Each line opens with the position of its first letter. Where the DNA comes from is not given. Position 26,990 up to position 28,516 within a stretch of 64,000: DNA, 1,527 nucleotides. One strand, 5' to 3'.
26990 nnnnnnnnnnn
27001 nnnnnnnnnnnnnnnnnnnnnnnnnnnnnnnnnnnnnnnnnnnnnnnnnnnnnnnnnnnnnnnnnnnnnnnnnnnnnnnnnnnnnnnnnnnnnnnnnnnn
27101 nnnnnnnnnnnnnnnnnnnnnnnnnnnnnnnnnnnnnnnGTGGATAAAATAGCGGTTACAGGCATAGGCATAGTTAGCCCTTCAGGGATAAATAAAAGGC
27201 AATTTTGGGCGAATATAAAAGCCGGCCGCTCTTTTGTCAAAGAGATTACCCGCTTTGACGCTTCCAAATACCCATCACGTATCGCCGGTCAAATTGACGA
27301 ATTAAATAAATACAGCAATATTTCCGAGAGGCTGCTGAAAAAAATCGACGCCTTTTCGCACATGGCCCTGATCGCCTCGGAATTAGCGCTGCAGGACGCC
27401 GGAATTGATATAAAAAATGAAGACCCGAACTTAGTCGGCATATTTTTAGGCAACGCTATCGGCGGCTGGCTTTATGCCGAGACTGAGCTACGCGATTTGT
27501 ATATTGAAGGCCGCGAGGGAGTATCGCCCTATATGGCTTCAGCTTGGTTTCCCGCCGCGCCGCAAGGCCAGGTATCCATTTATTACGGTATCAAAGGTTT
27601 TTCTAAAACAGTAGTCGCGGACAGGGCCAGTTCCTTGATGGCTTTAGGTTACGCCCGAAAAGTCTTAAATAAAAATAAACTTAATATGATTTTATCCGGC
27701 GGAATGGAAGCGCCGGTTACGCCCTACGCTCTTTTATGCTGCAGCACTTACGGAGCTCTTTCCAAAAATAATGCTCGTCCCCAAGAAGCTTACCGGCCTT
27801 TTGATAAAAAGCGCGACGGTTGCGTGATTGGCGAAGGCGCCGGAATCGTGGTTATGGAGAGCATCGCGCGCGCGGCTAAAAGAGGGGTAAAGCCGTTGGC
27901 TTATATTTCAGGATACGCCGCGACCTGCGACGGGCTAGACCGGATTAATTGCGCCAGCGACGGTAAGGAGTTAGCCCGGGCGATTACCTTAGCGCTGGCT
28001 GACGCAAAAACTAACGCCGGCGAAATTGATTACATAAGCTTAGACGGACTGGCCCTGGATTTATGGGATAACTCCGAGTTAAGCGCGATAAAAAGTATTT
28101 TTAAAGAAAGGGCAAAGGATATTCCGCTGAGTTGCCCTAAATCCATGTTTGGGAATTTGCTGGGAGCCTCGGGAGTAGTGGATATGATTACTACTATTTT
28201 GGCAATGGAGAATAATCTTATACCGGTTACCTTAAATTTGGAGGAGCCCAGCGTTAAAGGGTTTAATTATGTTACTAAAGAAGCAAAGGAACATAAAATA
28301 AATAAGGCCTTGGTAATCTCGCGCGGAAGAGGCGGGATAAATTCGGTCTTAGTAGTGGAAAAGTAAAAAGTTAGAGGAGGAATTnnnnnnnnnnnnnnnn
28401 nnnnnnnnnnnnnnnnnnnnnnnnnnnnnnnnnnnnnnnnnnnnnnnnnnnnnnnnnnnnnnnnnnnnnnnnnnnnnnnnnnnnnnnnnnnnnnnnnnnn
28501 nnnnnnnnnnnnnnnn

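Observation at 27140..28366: Catalytically dead ketosynthase partner (Cys lost, both His lost)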

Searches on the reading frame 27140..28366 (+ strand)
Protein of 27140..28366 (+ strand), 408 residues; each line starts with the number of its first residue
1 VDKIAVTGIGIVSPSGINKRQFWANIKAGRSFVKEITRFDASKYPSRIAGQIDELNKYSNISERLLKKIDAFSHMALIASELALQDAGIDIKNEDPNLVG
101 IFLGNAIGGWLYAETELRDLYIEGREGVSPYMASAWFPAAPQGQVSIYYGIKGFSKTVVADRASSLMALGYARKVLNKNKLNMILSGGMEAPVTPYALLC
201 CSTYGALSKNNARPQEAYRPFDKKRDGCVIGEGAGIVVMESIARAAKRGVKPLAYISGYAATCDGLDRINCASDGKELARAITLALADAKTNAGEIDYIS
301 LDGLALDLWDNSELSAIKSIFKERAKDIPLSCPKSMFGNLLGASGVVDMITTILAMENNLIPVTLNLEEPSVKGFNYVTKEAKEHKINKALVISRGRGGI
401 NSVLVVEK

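Call 3: search_protein_families(library=pfam, proteins=[window:27140-28366:+])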
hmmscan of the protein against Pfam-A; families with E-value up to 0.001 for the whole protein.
window:27140-28366:+ (408 aa): 2 families
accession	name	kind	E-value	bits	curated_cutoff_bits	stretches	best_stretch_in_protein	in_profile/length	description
PF00109.32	ketoacyl-synt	-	3.2e-44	151.9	20.8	1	2-241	2-248/252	Beta-ketoacyl synthase, N-terminal domain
PF02801.28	Ketoacyl-synt_C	-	9.7e-25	87.3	20.8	1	253-368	1-119/119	Beta-ketoacyl synthase, C-terminal domain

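Call 4: search_protein_families(library=ncbifam, proteins=[window:27140-28366:+])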
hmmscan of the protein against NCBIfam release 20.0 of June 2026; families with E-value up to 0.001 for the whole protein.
window:27140-28366:+ (408 aa): 20 families
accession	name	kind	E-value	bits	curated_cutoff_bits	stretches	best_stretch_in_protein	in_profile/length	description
TIGR03150.1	fabF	equivalog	1e-106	357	493.75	1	3-406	2-406/407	beta-ketoacyl-ACP synthase II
NF005589.0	PRK07314.1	subfamily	1.9e-104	349.7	387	1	2-407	4-410/413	beta-ketoacyl-ACP synthase II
NF004970.0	PRK06333.1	subfamily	1.7e-88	297.3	525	1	2-407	4-420/424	beta-ketoacyl-ACP synthase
NF006274.0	PRK08439.1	equivalog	1.2e-70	238.3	621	1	1-408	1-405/406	beta-ketoacyl-ACP synthase II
NF006434.0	PRK08722.1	equivalog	6.3e-67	226.2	759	1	3-407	5-412/414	beta-ketoacyl-ACP synthase II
NF005490.0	PRK07103.1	equivalog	6.7e-62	209.9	445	1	1-408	3-412/414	polyketide beta-ketoacyl:acyl carrier protein synthase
NF005076.0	PRK06501.1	equivalog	1.4e-60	205.4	629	2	145-406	158-420/425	beta-ketoacyl-ACP synthase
NF005935.0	PRK07967.1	equivalog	3e-59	200.9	630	1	1-408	1-403/406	beta-ketoacyl-ACP synthase I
NF006587.0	PRK09116.1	equivalog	2.1e-56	191.4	470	1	2-407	2-405/408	beta-ketoacyl-ACP synthase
NF004618.0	PRK05952.1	equivalog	4.9e-46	157.4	455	1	3-408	3-382/384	beta-ketoacyl-ACP synthase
NF005916.1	PRK07910.1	equivalog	4.8e-45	154.2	560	1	3-406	13-415/418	KasA/KasB family beta-ketoacyl-ACP synthase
NF058662.1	cispenta_AmcF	equivalog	2.3e-39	135.5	325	1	168-407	135-368/369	cispentacin biosynthesis acyltransferase subunit AmcF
NF006618.0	PRK09185.1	subfamily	2.7e-34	118.9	407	1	1-406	2-390/394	beta-ketoacyl-ACP synthase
NF045894.1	PKS_plus_SDR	equivalog_domain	1.2e-33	115.9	1740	1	60-372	78-381/1515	type I polyketide synthase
NF040607.1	mycolic_Pks13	equivalog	1e-24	86.1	2100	1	60-371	176-479/1680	polyketide synthase Pks13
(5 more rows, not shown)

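Call 5: search_solved_structures(query=window:27140-28366:+, show_alignments=3)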
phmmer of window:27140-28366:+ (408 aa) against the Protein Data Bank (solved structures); distinct sequences matched with E-value up to 0.001: 150 (the best 60 are shown).
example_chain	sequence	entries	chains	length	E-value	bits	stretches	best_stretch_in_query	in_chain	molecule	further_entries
3o04_A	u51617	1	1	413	1.1e-79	271.2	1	3-406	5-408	beta-keto-acyl carrier protein synthase II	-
5sxo_A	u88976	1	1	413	2.9e-79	269.8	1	3-406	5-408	3-oxoacyl-[acyl-carrier-protein] synthase 2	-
4ls5_A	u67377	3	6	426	5.8e-76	259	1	3-408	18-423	3-oxoacyl-[acyl-carrier-protein] synthase 2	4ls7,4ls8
4ls6_A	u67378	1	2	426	2e-75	257.2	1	3-408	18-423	3-oxoacyl-[acyl-carrier-protein] synthase 2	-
1j3n_A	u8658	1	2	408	2e-75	257.2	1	2-406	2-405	3-oxoacyl-(acyl-carrier protein) synthase II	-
4r8e_A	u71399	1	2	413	1.2e-69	238.1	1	3-407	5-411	3-oxoacyl-[acyl-carrier-protein] synthase 2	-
1tqy_B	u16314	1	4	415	1.6e-68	234.5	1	4-406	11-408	Actinorhodin polyketide putative beta-ketoacyl synthase 2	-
2gfv_A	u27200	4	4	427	2.6e-67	230.5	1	3-407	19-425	3-oxoacyl-[acyl-carrier-protein] synthase 2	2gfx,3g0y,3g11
9lpl_A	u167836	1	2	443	3e-67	230.3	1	3-407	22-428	3-oxoacyl-[acyl-carrier-protein] synthase 2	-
3hnz_A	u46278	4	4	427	5.2e-67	229.5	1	3-407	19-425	3-oxoacyl-[acyl-carrier-protein] synthase 2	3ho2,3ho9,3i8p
6okg_A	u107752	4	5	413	7.8e-67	228.9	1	3-407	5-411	3-oxoacyl-[acyl-carrier-protein] synthase 2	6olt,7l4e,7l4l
1b3n_A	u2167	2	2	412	8e-67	228.9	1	3-407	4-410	PROTEIN (KETOACYL ACYL CARRIER PROTEIN SYNTHASE 2) | BETA-KETOACYL ACP SYNTHASE II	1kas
2gfw_A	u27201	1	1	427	9.1e-67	228.7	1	3-407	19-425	3-oxoacyl-[acyl-carrier-protein] synthase 2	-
4jga_A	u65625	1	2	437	1.6e-66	227.9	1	3-407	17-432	3-oxoacyl-[acyl-carrier-protein] synthase 2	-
2gfy_A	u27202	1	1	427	6.4e-66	225.9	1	3-407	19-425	3-oxoacyl-[acyl-carrier-protein] synthase 2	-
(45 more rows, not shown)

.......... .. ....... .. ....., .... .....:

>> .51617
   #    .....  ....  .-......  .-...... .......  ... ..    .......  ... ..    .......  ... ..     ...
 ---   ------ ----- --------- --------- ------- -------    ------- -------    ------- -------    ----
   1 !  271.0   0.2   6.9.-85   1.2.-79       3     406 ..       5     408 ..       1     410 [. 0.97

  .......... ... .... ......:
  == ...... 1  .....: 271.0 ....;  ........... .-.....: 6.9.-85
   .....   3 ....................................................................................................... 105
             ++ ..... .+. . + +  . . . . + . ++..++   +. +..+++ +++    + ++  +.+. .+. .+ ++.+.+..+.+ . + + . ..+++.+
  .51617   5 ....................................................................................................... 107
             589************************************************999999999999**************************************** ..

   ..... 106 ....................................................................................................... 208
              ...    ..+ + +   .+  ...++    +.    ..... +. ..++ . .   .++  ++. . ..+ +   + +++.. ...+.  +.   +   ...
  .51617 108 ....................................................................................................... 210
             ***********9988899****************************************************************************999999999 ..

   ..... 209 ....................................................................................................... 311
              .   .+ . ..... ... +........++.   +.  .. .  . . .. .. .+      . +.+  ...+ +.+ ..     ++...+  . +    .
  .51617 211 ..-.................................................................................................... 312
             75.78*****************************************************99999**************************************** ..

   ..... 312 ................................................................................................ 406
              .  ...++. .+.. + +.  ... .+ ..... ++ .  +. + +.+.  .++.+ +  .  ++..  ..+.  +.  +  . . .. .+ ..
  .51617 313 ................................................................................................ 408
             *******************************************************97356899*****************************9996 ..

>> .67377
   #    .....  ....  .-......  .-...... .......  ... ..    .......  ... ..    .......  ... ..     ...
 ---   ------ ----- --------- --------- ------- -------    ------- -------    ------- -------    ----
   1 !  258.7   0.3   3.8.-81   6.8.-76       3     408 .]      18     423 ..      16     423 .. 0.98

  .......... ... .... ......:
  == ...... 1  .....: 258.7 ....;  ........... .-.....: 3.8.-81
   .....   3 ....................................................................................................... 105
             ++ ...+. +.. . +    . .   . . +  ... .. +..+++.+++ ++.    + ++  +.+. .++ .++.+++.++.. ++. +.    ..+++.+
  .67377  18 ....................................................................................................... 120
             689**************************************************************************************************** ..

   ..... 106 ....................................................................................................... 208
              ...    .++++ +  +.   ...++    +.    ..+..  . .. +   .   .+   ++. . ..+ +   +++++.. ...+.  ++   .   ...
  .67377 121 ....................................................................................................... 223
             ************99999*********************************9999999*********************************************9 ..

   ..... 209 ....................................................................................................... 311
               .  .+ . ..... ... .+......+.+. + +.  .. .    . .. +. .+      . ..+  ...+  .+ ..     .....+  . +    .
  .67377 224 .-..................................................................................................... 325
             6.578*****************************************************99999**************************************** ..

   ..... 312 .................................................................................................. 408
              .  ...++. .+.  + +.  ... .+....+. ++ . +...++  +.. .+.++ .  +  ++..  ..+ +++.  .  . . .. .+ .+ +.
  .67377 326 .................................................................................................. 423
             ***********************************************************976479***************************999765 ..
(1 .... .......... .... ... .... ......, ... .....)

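Call 10: find_homologous_proteins(query=window:27140-28366:+)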
Query window:27140-28366:+ (408 aa): 6113 proteins with E <= 0.001 among 8000 candidates; the best 120 are listed.
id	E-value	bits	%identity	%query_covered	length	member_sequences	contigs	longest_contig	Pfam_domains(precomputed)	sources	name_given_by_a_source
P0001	1.4e-263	891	99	100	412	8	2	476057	PF00109.33,PF02801.29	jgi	-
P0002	4.6e-253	857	93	100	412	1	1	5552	PF00109.33,PF02801.29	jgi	-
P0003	2.1e-247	838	91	100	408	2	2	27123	PF00109.33,PF02801.29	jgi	jgi:3-oxoacyl-[acyl-carrier-protein] synthase II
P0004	1.0e-246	836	91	100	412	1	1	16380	PF00109.33,PF02801.29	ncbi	-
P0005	1.0e-243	826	89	100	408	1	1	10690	PF00109.33,PF02801.29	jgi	jgi:3-oxoacyl-(acyl-carrier-protein) synthase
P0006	5.0e-243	824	89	100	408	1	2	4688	PF00109.33,PF02801.29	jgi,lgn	jgi:3-oxoacyl-(acyl-carrier-protein) synthase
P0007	5.3e-243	824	90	100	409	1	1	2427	PF00109.33,PF02801.29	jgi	-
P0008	8.4e-243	823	89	100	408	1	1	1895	PF00109.33,PF02801.29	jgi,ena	-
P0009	9.5e-243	823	89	100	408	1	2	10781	PF00109.33,PF02801.29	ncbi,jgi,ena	ncbi:MAG: beta-ketoacyl-[acyl-carrier-protein] synthase family protein [Candidatus Omnitrophota bact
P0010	1.1e-242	823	89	100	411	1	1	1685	PF00109.33,PF02801.29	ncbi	-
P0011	1.1e-242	823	90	100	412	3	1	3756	PF00109.33,PF02801.29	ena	-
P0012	1.9e-242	822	89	100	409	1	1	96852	PF00109.33,PF02801.29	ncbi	ncbi:MAG: beta-ketoacyl-[acyl-carrier-protein] synthase family protein [Candidatus Omnitrophota bact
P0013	2.0e-242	822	90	100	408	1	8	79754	PF00109.33,PF02801.29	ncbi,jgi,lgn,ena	ncbi:MAG: beta-ketoacyl-[acyl-carrier-protein] synthase family protein [Candidatus Omnitrophota bact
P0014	3.9e-242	821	89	100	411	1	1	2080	PF00109.33,PF02801.29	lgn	-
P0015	6.5e-242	820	89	100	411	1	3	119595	PF00109.33,PF02801.29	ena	-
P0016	5.5e-241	817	89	100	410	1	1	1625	PF00109.33,PF02801.29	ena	-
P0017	2.9e-239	811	89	100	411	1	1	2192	PF00109.33,PF02801.29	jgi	-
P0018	1.2e-238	809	88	100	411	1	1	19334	PF00109.33,PF02801.29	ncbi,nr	ncbi:MAG: beta-ketoacyl-[acyl-carrier-protein] synthase family protein [Candidatus Omnitrophica bact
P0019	1.5e-238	809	88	100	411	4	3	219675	PF00109.33,PF02801.29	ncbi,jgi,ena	ncbi:MAG: beta-ketoacyl-[acyl-carrier-protein] synthase family protein [Candidatus Omnitrophota bact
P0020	2.9e-238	808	88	100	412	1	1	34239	PF00109.33,PF02801.29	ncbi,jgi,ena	ncbi:MAG: beta-ketoacyl-[acyl-carrier-protein] synthase family protein [Candidatus Omnitrophota bact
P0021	1.3e-237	806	88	100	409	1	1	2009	PF00109.33,PF02801.29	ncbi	-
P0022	9.5e-236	800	87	100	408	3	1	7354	PF00109.33,PF02801.29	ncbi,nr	ncbi:MAG: beta-ketoacyl-[acyl-carrier-protein] synthase family protein [Candidatus Omnitrophica bact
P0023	1.3e-232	789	85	100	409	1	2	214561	PF00109.33,PF02801.29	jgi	jgi:3-oxoacyl-(acyl-carrier-protein) synthase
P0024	4.7e-230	781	86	100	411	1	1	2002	PF00109.33,PF02801.29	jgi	-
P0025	7.1e-230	781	85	100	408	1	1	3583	PF00109.33,PF02801.29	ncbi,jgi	jgi:3-oxoacyl-[acyl-carrier-protein] synthase II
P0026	2.9e-229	779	84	100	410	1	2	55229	PF00109.33,PF02801.29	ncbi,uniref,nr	ncbi:MAG: beta-ketoacyl-[acyl-carrier-protein] synthase family protein [Candidatus Omnitrophica bact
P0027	2.9e-229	779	84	100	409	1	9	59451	PF00109.33,PF02801.29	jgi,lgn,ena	-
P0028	3.0e-229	778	84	100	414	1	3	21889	PF00109.33,PF02801.29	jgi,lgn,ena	-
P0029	3.3e-228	775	84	100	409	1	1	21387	PF00109.33,PF02801.29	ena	-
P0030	6.7e-228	774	83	100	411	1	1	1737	PF00109.33,PF02801.29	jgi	jgi:3-oxoacyl-(acyl-carrier-protein) synthase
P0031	1.3e-227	773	83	100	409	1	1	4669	PF00109.33,PF02801.29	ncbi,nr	ncbi:MAG: beta-ketoacyl-[acyl-carrier-protein] synthase family protein [Candidatus Omnitrophica bact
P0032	5.7e-227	771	83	100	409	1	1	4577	PF00109.33,PF02801.29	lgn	-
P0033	1.3e-226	770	83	100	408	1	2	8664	PF00109.33,PF02801.29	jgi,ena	-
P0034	5.1e-226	768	83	100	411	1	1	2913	PF00109.33,PF02801.29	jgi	-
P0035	1.0e-225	767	82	100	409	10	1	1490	PF00109.33,PF02801.29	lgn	-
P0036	1.6e-225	766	83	100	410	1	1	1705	PF00109.33,PF02801.29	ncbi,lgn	-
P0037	1.6e-225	766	82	100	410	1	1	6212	PF00109.33,PF02801.29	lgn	-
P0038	1.6e-225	766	84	100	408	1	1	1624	PF00109.33,PF02801.29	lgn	-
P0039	2.6e-225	766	83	100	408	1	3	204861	PF00109.33,PF02801.29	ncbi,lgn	-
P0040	2.7e-225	765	85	100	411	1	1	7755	PF00109.33,PF02801.29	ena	-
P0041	3.3e-225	765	83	100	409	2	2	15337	PF00109.33,PF02801.29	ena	-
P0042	6.7e-225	764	85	100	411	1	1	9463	PF00109.33,PF02801.29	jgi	-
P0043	7.8e-225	764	84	100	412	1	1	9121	PF00109.33,PF02801.29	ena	-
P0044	1.0e-224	764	83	100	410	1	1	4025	PF00109.33,PF02801.29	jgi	-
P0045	1.0e-224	764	82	100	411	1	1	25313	PF00109.33,PF02801.29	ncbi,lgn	-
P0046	1.0e-224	764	83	100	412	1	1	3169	PF00109.33,PF02801.29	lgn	-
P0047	1.6e-224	763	82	100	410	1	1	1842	PF00109.33,PF02801.29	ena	-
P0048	2.0e-224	763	82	100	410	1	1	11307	PF00109.33,PF02801.29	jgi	-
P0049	5.3e-224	761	83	100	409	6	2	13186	PF00109.33,PF02801.29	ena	-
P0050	6.3e-224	761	83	100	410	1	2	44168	PF00109.33,PF02801.29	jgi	jgi:3-oxoacyl-(acyl-carrier-protein) synthase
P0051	6.9e-224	761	82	100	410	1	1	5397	PF00109.33,PF02801.29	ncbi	-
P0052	1.0e-223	760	83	100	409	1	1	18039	PF00109.33,PF02801.29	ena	-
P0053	1.1e-223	760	82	100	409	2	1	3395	PF00109.33,PF02801.29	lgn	-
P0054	1.2e-223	760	82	100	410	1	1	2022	PF00109.33,PF02801.29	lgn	-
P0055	1.6e-223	760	83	100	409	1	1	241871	PF00109.33,PF02801.29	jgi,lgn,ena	-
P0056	1.7e-223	760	82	100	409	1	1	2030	PF00109.33,PF02801.29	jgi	-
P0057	2.8e-223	759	82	100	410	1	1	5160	PF00109.33,PF02801.29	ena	-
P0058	3.1e-223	759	82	100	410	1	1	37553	PF00109.33,PF02801.29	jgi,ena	-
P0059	3.1e-223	759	82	100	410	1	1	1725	PF00109.33,PF02801.29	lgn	-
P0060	3.1e-223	759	82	100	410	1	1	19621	PF00109.33,PF02801.29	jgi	-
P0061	3.3e-223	759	83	100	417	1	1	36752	PF00109.33,PF02801.29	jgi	jgi:3-oxoacyl-[acyl-carrier-protein] synthase II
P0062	4.1e-223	758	82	100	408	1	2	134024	PF00109.33,PF02801.29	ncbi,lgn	-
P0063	4.5e-223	758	82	100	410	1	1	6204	PF00109.33,PF02801.29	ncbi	ncbi:MAG: beta-ketoacyl-[acyl-carrier-protein] synthase family protein [Candidatus Omnitrophota bact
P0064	6.5e-223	758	81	100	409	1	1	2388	PF00109.33,PF02801.29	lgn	-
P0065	7.8e-223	757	82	100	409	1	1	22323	PF00109.33,PF02801.29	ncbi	ncbi:MAG: beta-ketoacyl-[acyl-carrier-protein] synthase family protein [Candidatus Omnitrophota bact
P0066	8.3e-223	757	83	100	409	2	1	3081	PF00109.33,PF02801.29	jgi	-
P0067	8.4e-223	757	82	100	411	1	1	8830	PF00109.33,PF02801.29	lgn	-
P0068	1.1e-222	757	82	100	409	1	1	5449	PF00109.33,PF02801.29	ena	-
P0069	1.3e-222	757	81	100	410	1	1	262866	PF00109.33,PF02801.29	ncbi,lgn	-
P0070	2.0e-222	756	81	100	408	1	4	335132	PF00109.33,PF02801.29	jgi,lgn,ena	-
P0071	2.1e-222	756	84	100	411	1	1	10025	PF00109.33,PF02801.29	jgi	-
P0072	2.1e-222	756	83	100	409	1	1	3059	PF00109.33,PF02801.29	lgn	-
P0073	2.6e-222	756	82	100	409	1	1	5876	PF00109.33,PF02801.29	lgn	-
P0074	2.7e-222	756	81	100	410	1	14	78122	PF00109.33,PF02801.29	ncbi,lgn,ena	ncbi:MAG: beta-ketoacyl-[acyl-carrier-protein] synthase family protein [Candidatus Omnitrophota bact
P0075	3.4e-222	755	81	100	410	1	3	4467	PF00109.33,PF02801.29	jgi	jgi:3-oxoacyl-(acyl-carrier-protein) synthase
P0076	3.5e-222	755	83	100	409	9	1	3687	PF00109.33,PF02801.29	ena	-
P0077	3.5e-222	755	82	100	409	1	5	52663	PF00109.33,PF02801.29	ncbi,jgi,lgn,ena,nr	ncbi:MAG: beta-ketoacyl-[acyl-carrier-protein] synthase family protein [Candidatus Omnitrophica bact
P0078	3.7e-222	755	82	100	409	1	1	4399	PF00109.33,PF02801.29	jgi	jgi:3-oxoacyl-(acyl-carrier-protein) synthase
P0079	4.2e-222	755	82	100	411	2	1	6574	PF00109.33,PF02801.29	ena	-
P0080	4.8e-222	755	82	100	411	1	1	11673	PF00109.33,PF02801.29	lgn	-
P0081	7.5e-222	754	83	100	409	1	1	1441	PF00109.33,PF02801.29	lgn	-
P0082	7.6e-222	754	82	100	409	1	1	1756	PF00109.33,PF02801.29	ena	-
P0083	8.0e-222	754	83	100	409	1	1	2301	PF00109.33,PF02801.29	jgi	jgi:3-oxoacyl-[acyl-carrier-protein] synthase II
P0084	8.2e-222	754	82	100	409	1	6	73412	PF00109.33,PF02801.29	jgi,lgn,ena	jgi:3-oxoacyl-(acyl-carrier-protein) synthase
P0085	8.4e-222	754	81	100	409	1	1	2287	PF00109.33,PF02801.29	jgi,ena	-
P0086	9.6e-222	754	82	100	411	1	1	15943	PF00109.33,PF02801.29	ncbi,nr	ncbi:MAG: beta-ketoacyl-[acyl-carrier-protein] synthase family protein [Candidatus Omnitrophica bact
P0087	1.1e-221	754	82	100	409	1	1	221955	PF00109.33,PF02801.29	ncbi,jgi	jgi:3-oxoacyl-(acyl-carrier-protein) synthase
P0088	1.1e-221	753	82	100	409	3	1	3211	PF00109.33,PF02801.29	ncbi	-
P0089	1.3e-221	753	83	100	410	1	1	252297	PF00109.33,PF02801.29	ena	-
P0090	1.6e-221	753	81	100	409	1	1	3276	PF00109.33,PF02801.29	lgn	-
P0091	1.6e-221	753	82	100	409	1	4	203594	PF00109.33,PF02801.29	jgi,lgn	-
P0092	1.6e-221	753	82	100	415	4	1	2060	PF00109.33,PF02801.29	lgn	-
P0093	2.2e-221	753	81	100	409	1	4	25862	PF00109.33,PF02801.29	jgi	jgi:3-oxoacyl-(acyl-carrier-protein) synthase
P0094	2.4e-221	752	82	100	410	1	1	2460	PF00109.33,PF02801.29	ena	-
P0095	2.7e-221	752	82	100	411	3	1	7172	PF00109.33,PF02801.29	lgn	-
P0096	2.7e-221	752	81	100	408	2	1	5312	PF00109.33,PF02801.29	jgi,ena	-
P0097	3.0e-221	752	81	100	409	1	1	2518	PF00109.33,PF02801.29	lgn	-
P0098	5.1e-221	751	81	100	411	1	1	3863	PF00109.33,PF02801.29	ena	-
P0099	5.4e-221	751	81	100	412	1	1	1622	PF00109.33,PF02801.29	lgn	-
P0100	1.2e-220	750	81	100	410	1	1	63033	PF00109.33,PF02801.29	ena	-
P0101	1.3e-220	750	81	100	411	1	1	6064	PF00109.33,PF02801.29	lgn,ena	-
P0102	1.4e-220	750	81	100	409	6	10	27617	PF00109.33,PF02801.29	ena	-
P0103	1.4e-220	750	83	100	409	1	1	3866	PF00109.33,PF02801.29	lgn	-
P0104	1.7e-220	750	81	100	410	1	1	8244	PF00109.33,PF02801.29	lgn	-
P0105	1.8e-220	750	81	100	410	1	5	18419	PF00109.33,PF02801.29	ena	-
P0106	1.9e-220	749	82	100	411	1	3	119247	PF00109.33,PF02801.29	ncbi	-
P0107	2.0e-220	749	81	100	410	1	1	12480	PF00109.33,PF02801.29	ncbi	ncbi:MAG: beta-ketoacyl-[acyl-carrier-protein] synthase family protein [Candidatus Omnitrophota bact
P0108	2.1e-220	749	81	100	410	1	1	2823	PF00109.33,PF02801.29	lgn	-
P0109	2.1e-220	749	82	100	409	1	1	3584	PF00109.33,PF02801.29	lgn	-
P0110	2.1e-220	749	81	100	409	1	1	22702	PF00109.33,PF02801.29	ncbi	-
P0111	2.9e-220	749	81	100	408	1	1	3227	PF00109.33,PF02801.29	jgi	jgi:3-oxoacyl-(acyl-carrier-protein) synthase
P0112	3.1e-220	749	82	100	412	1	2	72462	PF00109.33,PF02801.29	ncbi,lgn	-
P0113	3.1e-220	749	81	100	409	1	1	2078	PF00109.33,PF02801.29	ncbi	-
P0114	3.4e-220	749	81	100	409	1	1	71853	PF00109.33,PF02801.29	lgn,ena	-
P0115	4.0e-220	748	82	100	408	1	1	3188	PF00109.33,PF02801.29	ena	-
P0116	4.7e-220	748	82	100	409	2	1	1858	PF00109.33,PF02801.29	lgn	-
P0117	5.1e-220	748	81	100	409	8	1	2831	PF00109.33,PF02801.29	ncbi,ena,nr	ncbi:MAG TPA: beta-ketoacyl-[acyl-carrier-protein] synthase family protein [Candidatus Omnitrophota 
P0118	5.7e-220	748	80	100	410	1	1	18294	PF00109.33,PF02801.29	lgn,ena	-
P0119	6.0e-220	748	82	100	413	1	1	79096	PF00109.33,PF02801.29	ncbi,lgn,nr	ncbi:MAG: beta-ketoacyl-[acyl-carrier-protein] synthase family protein [Candidatus Omnitrophica bact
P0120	7.0e-220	748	81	100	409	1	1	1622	PF00109.33,PF02801.29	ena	-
